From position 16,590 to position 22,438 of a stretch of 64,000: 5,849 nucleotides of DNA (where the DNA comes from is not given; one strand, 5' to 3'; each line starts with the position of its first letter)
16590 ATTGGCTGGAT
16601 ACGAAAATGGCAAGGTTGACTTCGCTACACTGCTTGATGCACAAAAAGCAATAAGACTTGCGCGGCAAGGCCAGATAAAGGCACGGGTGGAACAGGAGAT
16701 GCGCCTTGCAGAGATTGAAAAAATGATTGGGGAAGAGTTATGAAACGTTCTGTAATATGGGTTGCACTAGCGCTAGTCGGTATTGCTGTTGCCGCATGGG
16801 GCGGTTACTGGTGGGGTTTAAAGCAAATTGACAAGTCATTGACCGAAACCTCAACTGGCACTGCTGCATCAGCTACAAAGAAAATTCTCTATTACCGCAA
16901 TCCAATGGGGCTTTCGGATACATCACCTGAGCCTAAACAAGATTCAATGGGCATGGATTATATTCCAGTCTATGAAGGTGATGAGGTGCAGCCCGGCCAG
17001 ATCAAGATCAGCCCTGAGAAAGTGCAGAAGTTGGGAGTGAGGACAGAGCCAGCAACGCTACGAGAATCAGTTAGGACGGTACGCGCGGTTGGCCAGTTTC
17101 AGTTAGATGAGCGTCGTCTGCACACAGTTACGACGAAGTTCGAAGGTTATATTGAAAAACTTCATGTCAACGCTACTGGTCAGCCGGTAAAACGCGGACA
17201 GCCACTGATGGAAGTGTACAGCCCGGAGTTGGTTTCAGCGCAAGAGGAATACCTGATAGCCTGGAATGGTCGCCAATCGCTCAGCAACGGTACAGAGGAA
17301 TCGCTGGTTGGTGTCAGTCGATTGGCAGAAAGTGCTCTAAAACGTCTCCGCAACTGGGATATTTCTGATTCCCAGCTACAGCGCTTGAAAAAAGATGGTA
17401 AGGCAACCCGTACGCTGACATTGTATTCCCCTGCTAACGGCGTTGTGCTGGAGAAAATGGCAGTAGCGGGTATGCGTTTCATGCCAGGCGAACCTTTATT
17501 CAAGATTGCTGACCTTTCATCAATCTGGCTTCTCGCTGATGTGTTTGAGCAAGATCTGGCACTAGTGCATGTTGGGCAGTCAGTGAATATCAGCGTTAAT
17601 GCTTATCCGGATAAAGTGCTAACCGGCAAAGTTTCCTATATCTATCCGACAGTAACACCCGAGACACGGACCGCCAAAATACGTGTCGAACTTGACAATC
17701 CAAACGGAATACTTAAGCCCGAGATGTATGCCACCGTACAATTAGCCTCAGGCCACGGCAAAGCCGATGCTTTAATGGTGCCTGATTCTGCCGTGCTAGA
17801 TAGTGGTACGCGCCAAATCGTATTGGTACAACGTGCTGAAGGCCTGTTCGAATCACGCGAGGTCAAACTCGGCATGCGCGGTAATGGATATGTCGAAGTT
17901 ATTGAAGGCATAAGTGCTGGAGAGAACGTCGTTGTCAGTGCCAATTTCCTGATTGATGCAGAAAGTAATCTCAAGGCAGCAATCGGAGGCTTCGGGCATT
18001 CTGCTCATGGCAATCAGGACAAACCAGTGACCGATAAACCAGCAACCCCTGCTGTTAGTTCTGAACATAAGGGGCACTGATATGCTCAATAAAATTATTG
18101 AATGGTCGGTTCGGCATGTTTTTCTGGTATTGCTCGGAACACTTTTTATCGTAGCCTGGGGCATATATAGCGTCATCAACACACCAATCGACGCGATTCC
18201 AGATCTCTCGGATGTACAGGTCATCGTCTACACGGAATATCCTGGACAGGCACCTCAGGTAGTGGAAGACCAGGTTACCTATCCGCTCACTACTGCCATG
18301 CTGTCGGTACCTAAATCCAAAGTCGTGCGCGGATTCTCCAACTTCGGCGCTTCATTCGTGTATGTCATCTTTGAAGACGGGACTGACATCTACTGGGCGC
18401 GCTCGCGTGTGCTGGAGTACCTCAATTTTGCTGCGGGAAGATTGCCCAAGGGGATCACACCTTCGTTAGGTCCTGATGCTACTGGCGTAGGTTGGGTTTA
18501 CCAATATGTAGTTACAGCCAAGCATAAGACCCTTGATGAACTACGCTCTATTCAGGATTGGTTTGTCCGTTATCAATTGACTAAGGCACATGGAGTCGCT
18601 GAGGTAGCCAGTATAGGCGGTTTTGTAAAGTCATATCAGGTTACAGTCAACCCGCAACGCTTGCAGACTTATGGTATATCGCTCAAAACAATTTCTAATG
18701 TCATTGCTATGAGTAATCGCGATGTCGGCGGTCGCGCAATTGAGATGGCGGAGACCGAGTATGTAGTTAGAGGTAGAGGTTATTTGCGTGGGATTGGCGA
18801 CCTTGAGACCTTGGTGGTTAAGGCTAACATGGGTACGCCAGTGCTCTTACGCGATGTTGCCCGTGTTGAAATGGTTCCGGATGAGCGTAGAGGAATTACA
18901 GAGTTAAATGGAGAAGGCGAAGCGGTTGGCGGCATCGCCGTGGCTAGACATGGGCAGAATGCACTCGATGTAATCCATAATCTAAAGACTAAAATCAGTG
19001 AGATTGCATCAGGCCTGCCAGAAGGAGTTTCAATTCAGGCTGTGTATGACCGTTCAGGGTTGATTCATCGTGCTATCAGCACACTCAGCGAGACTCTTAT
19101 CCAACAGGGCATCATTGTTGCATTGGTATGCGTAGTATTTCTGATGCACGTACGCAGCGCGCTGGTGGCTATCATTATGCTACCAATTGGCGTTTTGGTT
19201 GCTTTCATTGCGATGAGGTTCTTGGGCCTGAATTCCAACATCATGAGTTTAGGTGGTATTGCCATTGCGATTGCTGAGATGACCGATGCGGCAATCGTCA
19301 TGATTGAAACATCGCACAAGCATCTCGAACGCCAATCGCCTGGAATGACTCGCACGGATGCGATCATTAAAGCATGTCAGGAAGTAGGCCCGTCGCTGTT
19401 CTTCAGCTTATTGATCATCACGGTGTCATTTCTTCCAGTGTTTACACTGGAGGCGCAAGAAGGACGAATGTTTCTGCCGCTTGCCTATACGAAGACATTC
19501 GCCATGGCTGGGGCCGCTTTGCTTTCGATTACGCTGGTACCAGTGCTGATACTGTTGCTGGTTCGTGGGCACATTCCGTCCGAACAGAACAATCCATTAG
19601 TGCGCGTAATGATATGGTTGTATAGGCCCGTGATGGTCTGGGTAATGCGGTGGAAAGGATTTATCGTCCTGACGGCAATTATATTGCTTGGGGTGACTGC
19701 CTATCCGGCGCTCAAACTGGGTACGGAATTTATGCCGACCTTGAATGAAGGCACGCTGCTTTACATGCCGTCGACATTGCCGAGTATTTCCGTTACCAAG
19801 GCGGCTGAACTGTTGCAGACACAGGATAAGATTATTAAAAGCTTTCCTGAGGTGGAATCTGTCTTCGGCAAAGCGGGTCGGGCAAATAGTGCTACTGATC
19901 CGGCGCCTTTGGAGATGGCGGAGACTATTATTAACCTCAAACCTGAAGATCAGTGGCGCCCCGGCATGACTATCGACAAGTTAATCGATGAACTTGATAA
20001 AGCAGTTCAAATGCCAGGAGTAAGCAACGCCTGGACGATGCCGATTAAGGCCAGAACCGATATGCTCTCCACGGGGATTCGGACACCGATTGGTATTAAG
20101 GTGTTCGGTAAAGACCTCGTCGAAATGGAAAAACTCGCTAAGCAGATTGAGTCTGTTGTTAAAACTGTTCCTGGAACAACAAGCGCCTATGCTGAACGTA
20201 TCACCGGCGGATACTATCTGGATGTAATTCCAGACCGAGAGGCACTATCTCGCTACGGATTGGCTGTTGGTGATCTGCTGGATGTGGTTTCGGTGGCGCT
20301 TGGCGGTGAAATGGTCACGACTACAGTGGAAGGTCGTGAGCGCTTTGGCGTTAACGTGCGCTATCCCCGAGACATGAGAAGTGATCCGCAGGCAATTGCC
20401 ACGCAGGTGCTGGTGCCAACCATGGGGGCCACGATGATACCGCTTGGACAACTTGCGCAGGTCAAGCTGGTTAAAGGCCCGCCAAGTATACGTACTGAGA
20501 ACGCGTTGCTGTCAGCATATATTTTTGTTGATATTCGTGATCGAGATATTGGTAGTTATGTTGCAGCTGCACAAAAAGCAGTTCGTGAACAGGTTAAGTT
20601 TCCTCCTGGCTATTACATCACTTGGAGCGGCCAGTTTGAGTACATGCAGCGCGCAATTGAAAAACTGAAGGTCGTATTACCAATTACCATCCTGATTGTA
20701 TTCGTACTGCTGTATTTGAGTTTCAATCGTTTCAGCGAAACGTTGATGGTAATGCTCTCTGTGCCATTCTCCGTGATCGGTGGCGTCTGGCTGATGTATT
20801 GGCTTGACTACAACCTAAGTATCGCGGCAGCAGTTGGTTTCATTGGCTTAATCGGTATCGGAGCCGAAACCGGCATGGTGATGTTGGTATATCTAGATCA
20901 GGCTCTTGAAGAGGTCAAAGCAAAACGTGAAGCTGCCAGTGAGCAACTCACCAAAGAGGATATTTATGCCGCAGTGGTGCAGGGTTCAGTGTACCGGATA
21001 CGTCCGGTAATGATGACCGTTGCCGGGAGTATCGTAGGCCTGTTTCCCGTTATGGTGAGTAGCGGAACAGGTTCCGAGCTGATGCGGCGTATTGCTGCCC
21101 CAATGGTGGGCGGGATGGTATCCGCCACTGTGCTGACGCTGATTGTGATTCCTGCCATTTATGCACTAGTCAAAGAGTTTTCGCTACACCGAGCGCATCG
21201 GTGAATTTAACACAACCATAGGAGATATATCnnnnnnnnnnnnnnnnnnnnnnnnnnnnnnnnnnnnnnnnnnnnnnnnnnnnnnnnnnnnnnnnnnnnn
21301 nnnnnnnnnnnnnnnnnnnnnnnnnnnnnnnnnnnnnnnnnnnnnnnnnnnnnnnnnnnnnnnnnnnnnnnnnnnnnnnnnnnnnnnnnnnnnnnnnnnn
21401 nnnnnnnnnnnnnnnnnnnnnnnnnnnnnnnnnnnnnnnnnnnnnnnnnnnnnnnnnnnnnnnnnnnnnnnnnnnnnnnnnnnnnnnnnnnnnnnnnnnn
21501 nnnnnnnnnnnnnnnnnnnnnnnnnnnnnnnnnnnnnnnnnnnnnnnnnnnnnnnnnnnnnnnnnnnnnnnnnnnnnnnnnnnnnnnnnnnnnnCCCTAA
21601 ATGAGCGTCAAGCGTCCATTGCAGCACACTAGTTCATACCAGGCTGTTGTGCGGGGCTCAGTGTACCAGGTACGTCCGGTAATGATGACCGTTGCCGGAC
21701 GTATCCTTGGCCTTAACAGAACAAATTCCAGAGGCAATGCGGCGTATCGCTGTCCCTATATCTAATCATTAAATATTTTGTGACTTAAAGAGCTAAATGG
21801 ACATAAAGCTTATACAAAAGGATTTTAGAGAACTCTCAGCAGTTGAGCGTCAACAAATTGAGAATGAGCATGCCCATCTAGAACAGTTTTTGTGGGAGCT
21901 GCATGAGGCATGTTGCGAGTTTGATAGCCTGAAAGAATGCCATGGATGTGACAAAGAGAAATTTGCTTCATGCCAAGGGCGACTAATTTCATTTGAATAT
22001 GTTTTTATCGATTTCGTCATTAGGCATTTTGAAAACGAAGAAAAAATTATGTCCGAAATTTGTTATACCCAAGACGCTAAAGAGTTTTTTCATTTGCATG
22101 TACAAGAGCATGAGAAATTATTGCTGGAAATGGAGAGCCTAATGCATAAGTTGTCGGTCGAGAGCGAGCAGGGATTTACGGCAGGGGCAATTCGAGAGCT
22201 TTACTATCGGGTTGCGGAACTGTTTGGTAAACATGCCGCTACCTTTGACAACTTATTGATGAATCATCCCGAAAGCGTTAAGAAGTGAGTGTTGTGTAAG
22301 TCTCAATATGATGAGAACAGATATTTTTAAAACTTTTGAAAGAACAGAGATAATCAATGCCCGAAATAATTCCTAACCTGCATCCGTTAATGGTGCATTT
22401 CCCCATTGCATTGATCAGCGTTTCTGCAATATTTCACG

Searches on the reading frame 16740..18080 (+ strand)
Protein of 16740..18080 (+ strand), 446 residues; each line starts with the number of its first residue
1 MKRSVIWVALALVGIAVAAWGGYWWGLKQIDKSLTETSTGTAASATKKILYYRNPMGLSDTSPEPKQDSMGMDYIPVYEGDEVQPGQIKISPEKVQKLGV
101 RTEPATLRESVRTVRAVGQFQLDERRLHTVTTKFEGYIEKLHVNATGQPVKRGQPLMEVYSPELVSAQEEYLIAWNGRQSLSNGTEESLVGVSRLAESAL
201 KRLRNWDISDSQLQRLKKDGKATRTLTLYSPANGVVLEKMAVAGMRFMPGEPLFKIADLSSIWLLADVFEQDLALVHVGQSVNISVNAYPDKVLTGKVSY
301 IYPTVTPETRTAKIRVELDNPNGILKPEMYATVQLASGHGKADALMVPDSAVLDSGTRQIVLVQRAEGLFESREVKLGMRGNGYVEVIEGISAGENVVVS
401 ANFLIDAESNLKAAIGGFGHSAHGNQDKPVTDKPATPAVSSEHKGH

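Call 59: search_protein_families(library=pfam, proteins=[window:16740-18080:+])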
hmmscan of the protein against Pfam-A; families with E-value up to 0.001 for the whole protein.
window:16740-18080:+ (446 aa): 3 families
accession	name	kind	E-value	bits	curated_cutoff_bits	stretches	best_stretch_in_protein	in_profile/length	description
PF16576.10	HlyD_D23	-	1.8e-83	279.5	30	1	112-331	4-214/214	Barrel-sandwich domain of CusB or HlyD membrane-fusion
PF13437.12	HlyD_3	-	6.1e-23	82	22.2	1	227-325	1-103/106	HlyD family secretion protein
PF13533.13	Biotin_lipoyl_2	-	0.00021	21.5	29.8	0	129-158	2-30/32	Biotin-lipoyl like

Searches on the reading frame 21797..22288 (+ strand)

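Call 59: search_protein_families(library=pfam, proteins=[window:21797-22288:+])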
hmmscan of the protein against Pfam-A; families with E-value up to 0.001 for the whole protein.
window:21797-22288:+ (163 aa): 1 family
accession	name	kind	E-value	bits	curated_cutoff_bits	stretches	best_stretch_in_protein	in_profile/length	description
PF23864.1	DUF7222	-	0.00057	20.5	27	0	85-117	31-63/108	Domain of unknown function (DUF7222)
